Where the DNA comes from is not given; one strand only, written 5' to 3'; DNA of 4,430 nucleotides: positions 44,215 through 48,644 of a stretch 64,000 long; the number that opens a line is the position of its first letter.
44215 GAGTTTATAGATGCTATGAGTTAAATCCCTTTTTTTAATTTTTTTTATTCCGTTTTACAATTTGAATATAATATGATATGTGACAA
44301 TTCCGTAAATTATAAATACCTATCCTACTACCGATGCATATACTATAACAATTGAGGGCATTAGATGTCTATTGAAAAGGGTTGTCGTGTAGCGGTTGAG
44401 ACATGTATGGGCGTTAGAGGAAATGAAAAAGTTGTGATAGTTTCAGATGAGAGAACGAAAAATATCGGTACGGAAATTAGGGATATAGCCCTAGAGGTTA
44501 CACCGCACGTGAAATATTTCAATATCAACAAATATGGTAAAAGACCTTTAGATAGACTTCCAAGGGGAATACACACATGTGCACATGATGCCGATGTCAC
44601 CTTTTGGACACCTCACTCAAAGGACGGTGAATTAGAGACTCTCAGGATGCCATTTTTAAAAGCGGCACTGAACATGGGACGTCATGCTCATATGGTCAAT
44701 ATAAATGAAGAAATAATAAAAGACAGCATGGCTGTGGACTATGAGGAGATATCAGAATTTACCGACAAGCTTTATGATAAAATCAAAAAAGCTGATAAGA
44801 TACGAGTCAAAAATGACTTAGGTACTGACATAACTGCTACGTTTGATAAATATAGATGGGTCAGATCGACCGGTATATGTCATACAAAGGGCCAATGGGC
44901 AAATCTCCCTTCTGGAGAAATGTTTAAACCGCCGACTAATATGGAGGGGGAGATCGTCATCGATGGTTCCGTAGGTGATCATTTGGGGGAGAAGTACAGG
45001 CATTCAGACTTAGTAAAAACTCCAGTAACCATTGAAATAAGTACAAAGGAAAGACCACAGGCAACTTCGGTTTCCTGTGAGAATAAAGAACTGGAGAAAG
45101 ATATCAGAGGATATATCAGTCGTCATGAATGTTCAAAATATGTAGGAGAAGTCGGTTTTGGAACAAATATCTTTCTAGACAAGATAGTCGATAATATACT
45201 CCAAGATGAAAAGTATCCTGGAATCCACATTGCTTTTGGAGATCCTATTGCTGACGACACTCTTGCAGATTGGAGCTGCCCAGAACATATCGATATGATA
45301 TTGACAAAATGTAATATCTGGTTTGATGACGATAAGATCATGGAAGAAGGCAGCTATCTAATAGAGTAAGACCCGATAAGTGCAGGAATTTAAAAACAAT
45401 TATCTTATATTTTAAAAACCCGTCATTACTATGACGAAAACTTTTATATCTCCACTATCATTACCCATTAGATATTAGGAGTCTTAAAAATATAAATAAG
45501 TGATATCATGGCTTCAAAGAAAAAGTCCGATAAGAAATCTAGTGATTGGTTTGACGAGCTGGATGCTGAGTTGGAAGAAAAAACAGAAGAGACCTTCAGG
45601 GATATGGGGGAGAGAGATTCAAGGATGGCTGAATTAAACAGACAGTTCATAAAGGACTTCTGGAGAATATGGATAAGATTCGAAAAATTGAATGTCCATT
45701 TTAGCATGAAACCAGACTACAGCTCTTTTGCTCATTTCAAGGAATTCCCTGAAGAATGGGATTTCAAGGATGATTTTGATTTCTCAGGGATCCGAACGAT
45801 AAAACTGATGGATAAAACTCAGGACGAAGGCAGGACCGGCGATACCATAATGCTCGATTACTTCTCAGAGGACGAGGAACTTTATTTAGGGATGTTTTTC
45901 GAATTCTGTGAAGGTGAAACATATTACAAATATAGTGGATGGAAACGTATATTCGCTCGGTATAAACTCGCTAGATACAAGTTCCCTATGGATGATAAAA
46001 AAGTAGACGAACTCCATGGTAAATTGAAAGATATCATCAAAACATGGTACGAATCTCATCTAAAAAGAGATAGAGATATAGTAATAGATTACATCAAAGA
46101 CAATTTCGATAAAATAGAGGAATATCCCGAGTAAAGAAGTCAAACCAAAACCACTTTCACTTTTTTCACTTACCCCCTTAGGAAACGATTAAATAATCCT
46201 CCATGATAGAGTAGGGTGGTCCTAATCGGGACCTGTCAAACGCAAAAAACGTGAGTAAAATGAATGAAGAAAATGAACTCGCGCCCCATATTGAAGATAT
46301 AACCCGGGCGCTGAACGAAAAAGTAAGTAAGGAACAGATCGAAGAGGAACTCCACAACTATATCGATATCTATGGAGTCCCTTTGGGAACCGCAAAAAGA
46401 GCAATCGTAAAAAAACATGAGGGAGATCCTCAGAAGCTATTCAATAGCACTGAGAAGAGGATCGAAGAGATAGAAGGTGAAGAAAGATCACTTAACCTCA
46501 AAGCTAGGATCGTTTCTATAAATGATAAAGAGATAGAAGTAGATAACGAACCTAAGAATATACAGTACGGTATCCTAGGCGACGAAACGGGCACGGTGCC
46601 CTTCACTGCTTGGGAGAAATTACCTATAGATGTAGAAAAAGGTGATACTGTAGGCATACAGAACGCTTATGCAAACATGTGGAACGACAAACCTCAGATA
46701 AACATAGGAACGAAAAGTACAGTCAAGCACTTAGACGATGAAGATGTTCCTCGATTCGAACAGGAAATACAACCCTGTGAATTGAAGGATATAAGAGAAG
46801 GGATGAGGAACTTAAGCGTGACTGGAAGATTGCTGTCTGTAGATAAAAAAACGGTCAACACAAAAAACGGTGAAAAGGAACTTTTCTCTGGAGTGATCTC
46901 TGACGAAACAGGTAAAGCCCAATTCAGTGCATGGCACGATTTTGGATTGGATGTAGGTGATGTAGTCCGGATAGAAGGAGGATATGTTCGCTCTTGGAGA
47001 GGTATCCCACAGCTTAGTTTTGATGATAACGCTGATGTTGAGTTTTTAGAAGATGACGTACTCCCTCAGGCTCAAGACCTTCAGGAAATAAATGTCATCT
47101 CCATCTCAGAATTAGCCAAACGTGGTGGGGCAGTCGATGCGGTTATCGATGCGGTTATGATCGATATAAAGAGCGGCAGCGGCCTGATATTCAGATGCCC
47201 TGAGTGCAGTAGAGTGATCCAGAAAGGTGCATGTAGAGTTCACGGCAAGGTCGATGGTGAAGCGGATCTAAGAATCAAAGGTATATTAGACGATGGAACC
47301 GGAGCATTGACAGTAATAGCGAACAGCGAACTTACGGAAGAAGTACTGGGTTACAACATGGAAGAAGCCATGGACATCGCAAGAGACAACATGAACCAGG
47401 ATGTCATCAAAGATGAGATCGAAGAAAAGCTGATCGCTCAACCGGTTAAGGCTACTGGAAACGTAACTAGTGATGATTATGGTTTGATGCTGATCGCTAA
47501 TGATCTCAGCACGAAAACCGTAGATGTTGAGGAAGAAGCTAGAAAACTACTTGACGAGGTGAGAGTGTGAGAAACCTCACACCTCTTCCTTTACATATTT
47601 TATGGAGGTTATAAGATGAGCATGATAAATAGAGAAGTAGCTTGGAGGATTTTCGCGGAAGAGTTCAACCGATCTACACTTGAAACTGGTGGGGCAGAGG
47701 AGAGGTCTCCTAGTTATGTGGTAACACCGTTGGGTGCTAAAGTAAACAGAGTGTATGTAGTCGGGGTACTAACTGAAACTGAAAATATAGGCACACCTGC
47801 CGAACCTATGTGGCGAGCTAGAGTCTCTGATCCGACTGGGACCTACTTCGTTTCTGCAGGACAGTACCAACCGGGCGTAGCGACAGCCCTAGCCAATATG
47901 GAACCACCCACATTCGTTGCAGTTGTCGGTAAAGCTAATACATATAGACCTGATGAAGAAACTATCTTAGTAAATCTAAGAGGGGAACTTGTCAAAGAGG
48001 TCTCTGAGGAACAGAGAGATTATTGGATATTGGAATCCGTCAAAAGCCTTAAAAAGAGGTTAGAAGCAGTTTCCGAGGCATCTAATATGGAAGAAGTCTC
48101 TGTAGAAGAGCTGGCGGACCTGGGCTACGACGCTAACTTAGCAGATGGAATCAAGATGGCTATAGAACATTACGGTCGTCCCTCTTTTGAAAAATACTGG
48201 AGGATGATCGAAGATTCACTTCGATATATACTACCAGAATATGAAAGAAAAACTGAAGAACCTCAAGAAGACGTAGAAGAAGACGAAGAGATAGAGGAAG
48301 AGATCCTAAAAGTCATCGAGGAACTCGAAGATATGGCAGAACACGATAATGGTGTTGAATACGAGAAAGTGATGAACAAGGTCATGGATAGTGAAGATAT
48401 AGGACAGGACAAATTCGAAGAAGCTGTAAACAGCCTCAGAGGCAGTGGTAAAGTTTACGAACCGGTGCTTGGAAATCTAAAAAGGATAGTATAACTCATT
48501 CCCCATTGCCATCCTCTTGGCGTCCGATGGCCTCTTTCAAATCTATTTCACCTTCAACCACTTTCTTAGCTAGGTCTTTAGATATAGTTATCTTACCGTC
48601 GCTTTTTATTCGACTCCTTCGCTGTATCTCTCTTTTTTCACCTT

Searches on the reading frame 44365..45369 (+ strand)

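Call 57: search_protein_families(library=pfam, proteins=[window:44365-45369:+], max_evalue=0.001)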
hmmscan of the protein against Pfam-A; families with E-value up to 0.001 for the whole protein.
window:44365-45369:+ (334 aa): 1 family
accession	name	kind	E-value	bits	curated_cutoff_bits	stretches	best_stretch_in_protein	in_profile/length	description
PF02073.20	Peptidase_M29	-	1.1e-07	31.5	27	1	126-296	185-351/406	Thermophilic metalloprotease (M29)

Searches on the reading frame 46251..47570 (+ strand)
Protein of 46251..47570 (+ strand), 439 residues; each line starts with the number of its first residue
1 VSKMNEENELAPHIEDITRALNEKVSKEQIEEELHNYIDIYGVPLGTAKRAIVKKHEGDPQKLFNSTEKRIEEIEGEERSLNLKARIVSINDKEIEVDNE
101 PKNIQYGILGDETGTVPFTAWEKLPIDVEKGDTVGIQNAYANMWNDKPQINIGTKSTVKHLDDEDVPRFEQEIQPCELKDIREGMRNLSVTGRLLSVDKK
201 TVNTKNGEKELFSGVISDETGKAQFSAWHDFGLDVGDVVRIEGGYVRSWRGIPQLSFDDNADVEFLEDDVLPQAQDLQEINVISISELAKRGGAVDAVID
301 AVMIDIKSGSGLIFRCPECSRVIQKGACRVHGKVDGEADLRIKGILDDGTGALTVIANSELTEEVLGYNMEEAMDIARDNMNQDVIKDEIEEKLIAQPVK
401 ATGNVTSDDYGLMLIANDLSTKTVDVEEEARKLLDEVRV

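Call 57: search_protein_families(library=pfam, proteins=[window:46251-47570:+], max_evalue=0.001)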
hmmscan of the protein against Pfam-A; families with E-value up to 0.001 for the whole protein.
window:46251-47570:+ (439 aa): 2 families
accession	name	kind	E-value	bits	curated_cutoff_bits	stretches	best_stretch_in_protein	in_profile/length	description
PF01336.31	tRNA_anti-codon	-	1.5e-10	41.3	27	1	190-255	3-67/75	OB-fold nucleic acid binding domain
PF21473.3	Ssb-like_OB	-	3e-08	34.2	24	1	96-152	33-89/97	Single-stranded DNA binding protein Ssb-like, OB fold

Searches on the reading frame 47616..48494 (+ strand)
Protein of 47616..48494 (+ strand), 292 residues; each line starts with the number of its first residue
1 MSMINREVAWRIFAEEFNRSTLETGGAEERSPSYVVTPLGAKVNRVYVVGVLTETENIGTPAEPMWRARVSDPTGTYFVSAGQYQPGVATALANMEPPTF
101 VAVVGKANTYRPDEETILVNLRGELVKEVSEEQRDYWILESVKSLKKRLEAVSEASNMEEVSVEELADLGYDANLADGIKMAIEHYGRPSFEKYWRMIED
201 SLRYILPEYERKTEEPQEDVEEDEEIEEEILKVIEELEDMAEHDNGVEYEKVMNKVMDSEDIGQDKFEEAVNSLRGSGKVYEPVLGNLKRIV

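Call 57: search_protein_families(library=pfam, proteins=[window:47616-48494:+], max_evalue=0.001)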
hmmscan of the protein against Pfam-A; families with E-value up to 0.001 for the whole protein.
window:47616-48494:+ (292 aa): 2 families
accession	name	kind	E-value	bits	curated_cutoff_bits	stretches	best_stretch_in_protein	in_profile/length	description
PF21128.4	MCM4_WHD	-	0.00034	21.1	24.4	1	224-281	8-63/75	MCM4, winged helix domain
PF21120.3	MCM_WH_arc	-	0.0006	20.2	26.1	1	230-289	6-63/63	Archaeal MCM, winged-helix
